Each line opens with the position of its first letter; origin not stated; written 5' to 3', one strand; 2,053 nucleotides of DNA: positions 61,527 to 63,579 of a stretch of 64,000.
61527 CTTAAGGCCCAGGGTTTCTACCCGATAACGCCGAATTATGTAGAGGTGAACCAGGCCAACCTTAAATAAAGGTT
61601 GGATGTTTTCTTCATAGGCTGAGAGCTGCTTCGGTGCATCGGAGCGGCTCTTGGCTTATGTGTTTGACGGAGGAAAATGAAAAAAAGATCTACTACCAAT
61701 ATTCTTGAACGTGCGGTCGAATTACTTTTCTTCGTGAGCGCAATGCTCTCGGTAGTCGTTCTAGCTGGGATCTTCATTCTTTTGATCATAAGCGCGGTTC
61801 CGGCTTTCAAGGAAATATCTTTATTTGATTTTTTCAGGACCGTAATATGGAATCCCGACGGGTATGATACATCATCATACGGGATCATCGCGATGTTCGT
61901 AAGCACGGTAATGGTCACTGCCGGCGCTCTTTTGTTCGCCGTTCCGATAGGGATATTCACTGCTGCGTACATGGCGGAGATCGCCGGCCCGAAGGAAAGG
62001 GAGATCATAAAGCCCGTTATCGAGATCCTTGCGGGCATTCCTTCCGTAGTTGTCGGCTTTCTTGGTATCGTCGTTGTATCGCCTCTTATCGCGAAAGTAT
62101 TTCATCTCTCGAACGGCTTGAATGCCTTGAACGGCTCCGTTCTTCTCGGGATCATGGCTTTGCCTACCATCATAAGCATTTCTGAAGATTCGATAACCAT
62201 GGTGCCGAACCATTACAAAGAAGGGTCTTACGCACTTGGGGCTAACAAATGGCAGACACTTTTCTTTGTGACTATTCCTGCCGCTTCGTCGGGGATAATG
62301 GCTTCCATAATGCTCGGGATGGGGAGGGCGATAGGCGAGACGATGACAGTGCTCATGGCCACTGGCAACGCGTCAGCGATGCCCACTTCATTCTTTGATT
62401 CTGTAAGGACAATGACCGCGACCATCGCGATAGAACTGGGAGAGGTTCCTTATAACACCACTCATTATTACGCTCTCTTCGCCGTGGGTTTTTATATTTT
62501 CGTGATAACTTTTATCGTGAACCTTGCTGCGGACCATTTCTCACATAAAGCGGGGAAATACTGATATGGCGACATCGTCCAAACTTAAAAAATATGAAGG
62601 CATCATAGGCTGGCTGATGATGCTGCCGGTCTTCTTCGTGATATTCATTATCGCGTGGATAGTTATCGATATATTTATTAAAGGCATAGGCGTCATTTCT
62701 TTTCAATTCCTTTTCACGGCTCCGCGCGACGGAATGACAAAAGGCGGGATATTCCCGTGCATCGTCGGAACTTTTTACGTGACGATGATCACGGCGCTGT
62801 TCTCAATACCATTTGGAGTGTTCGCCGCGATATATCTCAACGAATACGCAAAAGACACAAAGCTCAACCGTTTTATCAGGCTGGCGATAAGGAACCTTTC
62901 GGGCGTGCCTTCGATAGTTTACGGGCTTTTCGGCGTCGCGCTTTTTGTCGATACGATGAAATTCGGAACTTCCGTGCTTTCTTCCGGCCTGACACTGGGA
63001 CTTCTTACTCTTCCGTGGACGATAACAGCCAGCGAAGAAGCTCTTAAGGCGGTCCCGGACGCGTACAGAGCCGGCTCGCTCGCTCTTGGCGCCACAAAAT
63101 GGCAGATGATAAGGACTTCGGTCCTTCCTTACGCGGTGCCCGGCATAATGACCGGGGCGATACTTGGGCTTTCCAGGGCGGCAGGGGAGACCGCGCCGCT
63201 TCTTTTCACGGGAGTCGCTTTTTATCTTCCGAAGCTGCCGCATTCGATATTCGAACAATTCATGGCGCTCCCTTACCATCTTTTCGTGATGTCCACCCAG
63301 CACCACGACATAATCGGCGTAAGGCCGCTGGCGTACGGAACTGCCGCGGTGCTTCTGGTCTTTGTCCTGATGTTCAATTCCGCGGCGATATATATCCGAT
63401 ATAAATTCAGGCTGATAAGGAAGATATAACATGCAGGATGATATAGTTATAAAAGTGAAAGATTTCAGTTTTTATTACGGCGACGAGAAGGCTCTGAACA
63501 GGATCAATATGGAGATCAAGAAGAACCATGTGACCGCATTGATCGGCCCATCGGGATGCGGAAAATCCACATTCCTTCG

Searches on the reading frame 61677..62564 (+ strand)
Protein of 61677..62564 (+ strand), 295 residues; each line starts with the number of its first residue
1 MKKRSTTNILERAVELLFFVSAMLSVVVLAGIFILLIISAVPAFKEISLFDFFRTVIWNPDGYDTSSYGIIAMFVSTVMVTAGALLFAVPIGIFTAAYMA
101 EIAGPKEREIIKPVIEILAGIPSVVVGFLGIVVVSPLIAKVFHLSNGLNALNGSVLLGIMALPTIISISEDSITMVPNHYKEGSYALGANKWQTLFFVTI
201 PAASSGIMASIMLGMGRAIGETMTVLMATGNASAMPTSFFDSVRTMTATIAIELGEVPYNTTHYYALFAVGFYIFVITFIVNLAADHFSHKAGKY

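Call 40: search_protein_families(library=pfam, max_evalue=0.001, proteins=[window:61677-62564:+])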
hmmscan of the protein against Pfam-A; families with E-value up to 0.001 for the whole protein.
window:61677-62564:+ (295 aa): 1 family
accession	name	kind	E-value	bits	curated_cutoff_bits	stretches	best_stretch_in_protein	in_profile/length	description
PF00528.27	BPD_transp_1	-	5.6e-19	69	26.4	1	89-291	2-181/184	Binding-protein-dependent transport system inner membrane component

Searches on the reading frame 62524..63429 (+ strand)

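Call 40: search_protein_families(library=pfam, max_evalue=0.001, proteins=[window:62524-63429:+])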
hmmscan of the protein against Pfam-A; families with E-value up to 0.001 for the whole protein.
window:62524-63429:+ (301 aa): 1 family
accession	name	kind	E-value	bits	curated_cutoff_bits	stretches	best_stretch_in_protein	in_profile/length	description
PF00528.27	BPD_transp_1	-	2.5e-16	60.4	26.4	1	95-284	2-169/184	Binding-protein-dependent transport system inner membrane component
